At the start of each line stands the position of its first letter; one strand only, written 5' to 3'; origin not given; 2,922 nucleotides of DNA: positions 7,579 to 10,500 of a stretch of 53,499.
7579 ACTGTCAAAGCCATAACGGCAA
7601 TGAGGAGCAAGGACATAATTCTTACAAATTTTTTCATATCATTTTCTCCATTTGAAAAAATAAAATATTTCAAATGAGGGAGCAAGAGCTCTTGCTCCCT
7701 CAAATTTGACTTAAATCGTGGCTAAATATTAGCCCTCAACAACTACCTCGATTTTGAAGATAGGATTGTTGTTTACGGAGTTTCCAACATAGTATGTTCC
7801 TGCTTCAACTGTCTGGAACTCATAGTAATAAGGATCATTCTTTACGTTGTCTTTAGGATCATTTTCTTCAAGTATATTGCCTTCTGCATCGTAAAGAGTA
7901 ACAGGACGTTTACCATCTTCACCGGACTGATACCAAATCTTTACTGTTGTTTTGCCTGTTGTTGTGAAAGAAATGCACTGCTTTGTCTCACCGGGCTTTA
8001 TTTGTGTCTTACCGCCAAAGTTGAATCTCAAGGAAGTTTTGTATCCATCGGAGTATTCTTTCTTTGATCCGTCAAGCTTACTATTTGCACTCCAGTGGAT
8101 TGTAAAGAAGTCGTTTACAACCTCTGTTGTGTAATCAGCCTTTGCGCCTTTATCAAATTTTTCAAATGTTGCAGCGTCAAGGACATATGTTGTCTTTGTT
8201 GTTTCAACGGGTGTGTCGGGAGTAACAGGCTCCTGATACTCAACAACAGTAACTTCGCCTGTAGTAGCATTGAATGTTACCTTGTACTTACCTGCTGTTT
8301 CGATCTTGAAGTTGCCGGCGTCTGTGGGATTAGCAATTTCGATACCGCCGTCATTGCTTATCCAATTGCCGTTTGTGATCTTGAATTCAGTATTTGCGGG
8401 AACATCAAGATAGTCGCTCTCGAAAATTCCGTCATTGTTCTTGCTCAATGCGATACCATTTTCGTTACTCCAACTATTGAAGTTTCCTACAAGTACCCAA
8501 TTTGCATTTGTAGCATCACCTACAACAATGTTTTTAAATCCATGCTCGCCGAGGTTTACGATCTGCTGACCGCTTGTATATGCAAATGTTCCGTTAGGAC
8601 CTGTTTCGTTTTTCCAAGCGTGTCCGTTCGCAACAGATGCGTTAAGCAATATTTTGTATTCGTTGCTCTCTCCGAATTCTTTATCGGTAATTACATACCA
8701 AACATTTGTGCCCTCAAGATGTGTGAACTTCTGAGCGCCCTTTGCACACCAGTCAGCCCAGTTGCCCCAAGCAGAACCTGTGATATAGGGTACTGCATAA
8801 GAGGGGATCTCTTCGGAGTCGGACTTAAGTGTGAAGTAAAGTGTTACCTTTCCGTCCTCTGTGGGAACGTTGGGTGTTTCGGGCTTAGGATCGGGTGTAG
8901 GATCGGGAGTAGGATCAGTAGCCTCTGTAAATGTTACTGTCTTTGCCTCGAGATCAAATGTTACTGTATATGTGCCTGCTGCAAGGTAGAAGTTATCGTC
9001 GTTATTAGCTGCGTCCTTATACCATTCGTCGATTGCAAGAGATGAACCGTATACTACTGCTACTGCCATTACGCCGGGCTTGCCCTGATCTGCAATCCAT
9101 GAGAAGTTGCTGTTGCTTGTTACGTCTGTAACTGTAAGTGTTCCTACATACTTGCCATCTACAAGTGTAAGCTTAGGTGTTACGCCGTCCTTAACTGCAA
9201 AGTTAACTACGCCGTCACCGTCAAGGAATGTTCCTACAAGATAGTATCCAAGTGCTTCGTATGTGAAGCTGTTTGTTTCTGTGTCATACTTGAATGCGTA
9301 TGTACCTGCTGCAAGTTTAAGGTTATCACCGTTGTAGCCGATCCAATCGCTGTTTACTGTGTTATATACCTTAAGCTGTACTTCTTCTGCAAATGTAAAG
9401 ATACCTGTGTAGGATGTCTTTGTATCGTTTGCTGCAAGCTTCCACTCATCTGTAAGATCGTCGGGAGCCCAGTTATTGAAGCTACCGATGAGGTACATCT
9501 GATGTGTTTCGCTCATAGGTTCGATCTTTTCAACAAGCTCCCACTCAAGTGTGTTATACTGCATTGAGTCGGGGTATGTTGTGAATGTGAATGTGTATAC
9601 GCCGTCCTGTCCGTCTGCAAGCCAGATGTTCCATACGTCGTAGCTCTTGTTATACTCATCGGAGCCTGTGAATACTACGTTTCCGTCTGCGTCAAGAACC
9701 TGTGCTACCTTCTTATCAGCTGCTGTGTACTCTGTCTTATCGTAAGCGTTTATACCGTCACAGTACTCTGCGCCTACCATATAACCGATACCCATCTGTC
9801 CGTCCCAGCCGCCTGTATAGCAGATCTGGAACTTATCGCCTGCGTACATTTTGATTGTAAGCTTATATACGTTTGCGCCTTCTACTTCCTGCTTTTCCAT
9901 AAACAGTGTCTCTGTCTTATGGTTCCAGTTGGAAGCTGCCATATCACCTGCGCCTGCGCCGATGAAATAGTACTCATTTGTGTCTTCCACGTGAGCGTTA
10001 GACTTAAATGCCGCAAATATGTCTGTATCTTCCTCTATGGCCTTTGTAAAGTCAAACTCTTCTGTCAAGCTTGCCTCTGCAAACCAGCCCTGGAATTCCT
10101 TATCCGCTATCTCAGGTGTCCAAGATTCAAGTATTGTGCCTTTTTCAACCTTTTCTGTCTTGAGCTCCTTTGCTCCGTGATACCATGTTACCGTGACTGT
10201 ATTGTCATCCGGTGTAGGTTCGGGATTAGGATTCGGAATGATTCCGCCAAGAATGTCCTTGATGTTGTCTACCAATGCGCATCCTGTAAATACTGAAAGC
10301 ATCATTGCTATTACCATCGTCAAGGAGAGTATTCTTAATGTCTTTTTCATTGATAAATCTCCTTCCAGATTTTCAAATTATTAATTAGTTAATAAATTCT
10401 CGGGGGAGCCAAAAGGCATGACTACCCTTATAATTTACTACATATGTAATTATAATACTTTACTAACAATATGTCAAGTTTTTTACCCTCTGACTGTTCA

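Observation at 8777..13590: Two tandem lipoprotein genes share an apparently base-identical 1,602-bp 5' block that ends abruptly mid-domain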

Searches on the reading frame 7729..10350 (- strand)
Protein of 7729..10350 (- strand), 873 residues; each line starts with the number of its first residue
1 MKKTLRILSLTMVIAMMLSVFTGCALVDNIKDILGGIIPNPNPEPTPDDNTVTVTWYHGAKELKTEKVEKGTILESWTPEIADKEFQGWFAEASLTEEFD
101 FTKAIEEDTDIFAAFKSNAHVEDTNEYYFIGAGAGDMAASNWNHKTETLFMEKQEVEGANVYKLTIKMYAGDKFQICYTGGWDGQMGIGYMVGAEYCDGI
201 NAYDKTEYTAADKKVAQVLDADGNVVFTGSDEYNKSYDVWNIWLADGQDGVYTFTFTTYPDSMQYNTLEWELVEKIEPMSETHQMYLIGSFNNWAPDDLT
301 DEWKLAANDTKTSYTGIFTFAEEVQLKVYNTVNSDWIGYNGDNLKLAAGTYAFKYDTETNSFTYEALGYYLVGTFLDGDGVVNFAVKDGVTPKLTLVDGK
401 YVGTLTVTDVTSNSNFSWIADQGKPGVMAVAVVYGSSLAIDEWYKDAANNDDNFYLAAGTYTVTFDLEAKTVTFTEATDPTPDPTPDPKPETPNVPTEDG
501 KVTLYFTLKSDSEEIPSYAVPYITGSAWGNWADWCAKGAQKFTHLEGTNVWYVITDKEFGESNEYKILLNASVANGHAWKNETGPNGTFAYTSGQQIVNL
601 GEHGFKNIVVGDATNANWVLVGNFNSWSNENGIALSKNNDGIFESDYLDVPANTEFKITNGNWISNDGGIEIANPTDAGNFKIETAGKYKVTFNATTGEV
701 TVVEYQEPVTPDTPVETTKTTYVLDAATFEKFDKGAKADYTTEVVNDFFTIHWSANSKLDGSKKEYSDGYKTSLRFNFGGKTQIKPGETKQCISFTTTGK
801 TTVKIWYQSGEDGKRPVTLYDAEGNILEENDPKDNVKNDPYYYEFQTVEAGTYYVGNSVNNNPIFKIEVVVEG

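Call 7: search_protein_families(library=pfam, proteins=[window:7729-10350:-], max_evalue=0.01)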
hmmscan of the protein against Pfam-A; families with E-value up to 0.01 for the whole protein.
window:7729-10350:- (873 aa): 3 families
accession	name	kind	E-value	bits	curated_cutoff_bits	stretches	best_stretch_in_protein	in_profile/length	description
PF04151.21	PPC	-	0.0013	20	25.9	1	792-855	4-66/70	Bacterial pre-peptidase C-terminal domain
PF09479.16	Flg_new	-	0.0024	18.4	27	1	61-111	10-62/65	Listeria-Bacteroides repeat domain (List_Bact_rpt)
PF22559.2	GNAT-phage-like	-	0.007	16.6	27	0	249-304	106-160/164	Phage GNAT-like domain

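Call 10: find_homologous_proteins(query=window:7729-10350:-)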
Query window:7729-10350:- (873 aa): 149 proteins with E <= 0.001 among 8000 candidates; the best 120 are listed.
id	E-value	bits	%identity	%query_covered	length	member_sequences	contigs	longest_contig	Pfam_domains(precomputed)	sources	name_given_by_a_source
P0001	0.0e+0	2015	100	100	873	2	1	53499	-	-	-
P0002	9.9e-273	925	60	79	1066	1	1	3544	-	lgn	-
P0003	4.4e-220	751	53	59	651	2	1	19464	PF09479.17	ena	-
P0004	1.7e-218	746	54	57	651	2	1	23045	PF09479.17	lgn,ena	-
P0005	1.4e-214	733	54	55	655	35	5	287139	PF09479.17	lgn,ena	-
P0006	1.1e-195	670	49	58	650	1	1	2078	-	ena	-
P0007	9.0e-184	631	54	55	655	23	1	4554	PF09479.17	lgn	-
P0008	2.1e-160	554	54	55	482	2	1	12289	PF09479.17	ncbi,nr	ncbi:MAG: InlB B-repeat-containing protein [Clostridia bacterium]|nr:InlB B-repeat-containing protei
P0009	1.7e-159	551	54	55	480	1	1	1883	PF09479.17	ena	-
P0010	2.2e-159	550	55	54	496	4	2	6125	-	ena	-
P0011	2.3e-158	547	54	55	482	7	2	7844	PF09479.17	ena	-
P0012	1.8e-157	544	55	54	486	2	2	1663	PF09479.17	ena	-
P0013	5.9e-156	539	53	55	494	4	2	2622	PF09479.17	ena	-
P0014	1.4e-155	538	52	55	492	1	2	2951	PF09479.17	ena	-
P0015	5.9e-155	536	53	53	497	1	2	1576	PF09479.17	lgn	-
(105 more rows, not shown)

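Call 12: find_encoding_contigs(protein=window:7729-10350:-, flank=10000)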
Protein window:7729-10350:- (873 aa): no gene with exactly this product is on record in the collection.

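Call 13: find_related_loci(query=window:7729-10350:-, collection=genome_contigs, flank=10000)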
Query window:7729-10350:- (873 aa) in genome_contigs; peptide patterns used: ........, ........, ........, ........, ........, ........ (x = any residue, [..] = any of these).
57 stretches matched a pattern, but none encodes a relative of the query by tblastn (E <= 1e-3).

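Call 15: find_encoding_contigs(protein=P0005, flank=10000, max_places=4)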
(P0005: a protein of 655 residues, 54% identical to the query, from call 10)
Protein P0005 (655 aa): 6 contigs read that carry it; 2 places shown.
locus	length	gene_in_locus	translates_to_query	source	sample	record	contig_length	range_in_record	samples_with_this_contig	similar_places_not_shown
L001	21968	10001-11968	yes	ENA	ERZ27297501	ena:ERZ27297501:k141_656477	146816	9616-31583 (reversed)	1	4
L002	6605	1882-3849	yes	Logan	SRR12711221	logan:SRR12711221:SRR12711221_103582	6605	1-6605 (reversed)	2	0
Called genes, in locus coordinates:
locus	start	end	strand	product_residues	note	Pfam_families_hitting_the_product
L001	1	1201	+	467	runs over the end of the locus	PF01943:Polysacc_synt, PF13440:Polysacc_synt_3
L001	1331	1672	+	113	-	PF01245:Ribosomal_L19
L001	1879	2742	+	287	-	PF01381:HTH_3, PF07022:Phage_CI_repr, PF08279:HTH_11 (weak), PF12844:HTH_19, PF13443:HTH_26 (weak), PF13560:HTH_31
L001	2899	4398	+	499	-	PF02446:Glyco_hydro_77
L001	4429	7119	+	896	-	PF03714:PUD (weak), PF02922:CBM_48, PF00128:Alpha-amylase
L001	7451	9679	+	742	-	-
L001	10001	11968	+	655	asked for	PF09479:Flg_new (weak)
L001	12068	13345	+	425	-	PF01547:SBP_bac_1, PF13416:SBP_bac_8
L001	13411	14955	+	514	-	PF00528:BPD_transp_1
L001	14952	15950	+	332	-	PF00528:BPD_transp_1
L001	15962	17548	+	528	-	PF00128:Alpha-amylase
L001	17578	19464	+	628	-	PF00005:ABC_tran, PF13304:AAA_21 (faint), PF17912:OB_MalK (weak), PF08402:TOBE_2 (faint)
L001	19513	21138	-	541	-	PF00118:Cpn60_TCP1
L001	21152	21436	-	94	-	PF00166:Cpn10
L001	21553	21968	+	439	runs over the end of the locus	PF01235:Na_Ala_symp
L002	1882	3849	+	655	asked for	PF09479:Flg_new (weak)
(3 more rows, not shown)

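Call 16: find_encoding_contigs(protein=P0003, flank=10000, max_places=3)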
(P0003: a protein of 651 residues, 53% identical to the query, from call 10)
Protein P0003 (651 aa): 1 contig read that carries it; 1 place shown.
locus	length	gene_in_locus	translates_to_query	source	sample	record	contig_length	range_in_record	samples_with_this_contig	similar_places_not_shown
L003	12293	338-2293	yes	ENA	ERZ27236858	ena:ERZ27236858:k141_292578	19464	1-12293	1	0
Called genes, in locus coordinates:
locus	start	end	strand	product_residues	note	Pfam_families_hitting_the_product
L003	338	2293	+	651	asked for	PF09479:Flg_new (weak)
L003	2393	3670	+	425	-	PF01547:SBP_bac_1, PF13416:SBP_bac_8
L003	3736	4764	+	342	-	-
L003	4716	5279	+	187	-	PF00528:BPD_transp_1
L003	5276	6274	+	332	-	PF00528:BPD_transp_1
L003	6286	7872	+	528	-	PF00128:Alpha-amylase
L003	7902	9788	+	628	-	PF00005:ABC_tran, PF13304:AAA_21 (faint), PF17912:OB_MalK (weak), PF08402:TOBE_2 (faint)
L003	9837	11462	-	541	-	PF00118:Cpn60_TCP1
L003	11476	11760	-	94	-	PF00166:Cpn10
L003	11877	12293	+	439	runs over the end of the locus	PF01235:Na_Ala_symp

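Call 23: search_protein_families(library=ncbifam, proteins=[window:7729-10350:-], max_evalue=1)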
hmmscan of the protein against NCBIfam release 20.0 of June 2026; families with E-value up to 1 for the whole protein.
window:7729-10350:- (873 aa): 2 families
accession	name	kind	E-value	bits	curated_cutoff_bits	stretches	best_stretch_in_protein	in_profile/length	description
NF033186.1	internalin_K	exception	0.00061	18.4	1100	1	475-524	509-560/604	class 1 internalin InlK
TIGR04183.1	Por_Secre_tail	domain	0.033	14.2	23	0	207-258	14-60/72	T9SS type A sorting domain-containing protein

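Call 25: search_protein_families(library=pfam, proteins=[P0002], max_evalue=0.001)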
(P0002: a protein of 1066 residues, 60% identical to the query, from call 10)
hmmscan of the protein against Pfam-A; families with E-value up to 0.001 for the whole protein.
P0002 (1066 aa): 0 families

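Call 35: list_cluster_members(proteins=[window:7729-10350:-, window:10695-13562:-])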
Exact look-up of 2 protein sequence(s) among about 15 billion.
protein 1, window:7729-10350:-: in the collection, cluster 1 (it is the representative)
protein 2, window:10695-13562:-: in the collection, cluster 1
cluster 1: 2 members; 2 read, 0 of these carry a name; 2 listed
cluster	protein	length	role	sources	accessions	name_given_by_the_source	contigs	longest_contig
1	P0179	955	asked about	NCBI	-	-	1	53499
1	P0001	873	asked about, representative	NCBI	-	-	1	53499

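Call 40: predict_structure(alignment_id=A2)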
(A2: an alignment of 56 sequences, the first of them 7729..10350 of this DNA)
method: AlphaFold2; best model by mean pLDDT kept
length: 873 residues; sequences in the alignment: 56
mean_pLDDT: 73.5   pTM: 0.45
mean pLDDT of the five models: 73.5, 73.4, 73.2, 72.6, 65.4
residues with pLDDT >= 90: 357; 70-90: 200; 50-70: 93; < 50: 223
segments of 3 or more residues with pLDDT < 50: 23-26, 34-46, 480-492, 522-539, 558-611, 662-678, 708-784, 789-799, 807-811, 836-838
pLDDT, mean of each block of 10 residues (from residue 1): 68 73 50 47 54 94 95 94 91 89 95 90 94 88 84 93 96 91 90 95 91 96 96 89 94 96 92 91 92 91 91 94 96 88 95 92 97 92 94 96 96 95 96 97 94 96 96 84 35 59 65 53 40 44 71 62 42 30 31 28 35 75 75 87 90 86 40 44 90 86 72 29 25 29 31 34 36 40 48 45 50 68 83 56 64 75 63 43
secondary structure, 60 per line:
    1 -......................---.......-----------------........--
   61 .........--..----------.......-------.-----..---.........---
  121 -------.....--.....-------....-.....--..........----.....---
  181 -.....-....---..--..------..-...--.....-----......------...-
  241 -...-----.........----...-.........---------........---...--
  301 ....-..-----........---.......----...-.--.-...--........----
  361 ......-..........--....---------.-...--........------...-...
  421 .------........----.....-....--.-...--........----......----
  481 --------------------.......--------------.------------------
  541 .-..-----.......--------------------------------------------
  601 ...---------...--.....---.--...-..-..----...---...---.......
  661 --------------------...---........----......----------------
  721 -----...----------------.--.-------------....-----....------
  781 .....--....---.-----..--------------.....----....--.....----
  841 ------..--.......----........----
elements in order (helices of 4 or more, strands of 3 or more residues): H2-23 H27-33 E51-58 E61-69 E84-90 E109-117 E128-132 H135-139 E152-156 E159-168 E173-177 E215-219 E225-230 E242-244 E250-258 E267-275 E285-289 E313-320 E324-330 E335-337 E344-346 E349-356 E361-366 E368-377 E380-383 E395-397 E400-407 H418-421 E428-435 E440-444 E454-456 E459-466 E471-476 E501-507 E550-556 E618-622 E642-644 E648-650 E654-660 E681-683 E687-694 E699-704 E762-765 E771-774 E781-785 E788-791 E817-821 E826-829 H832-836 E851-857 E862-869
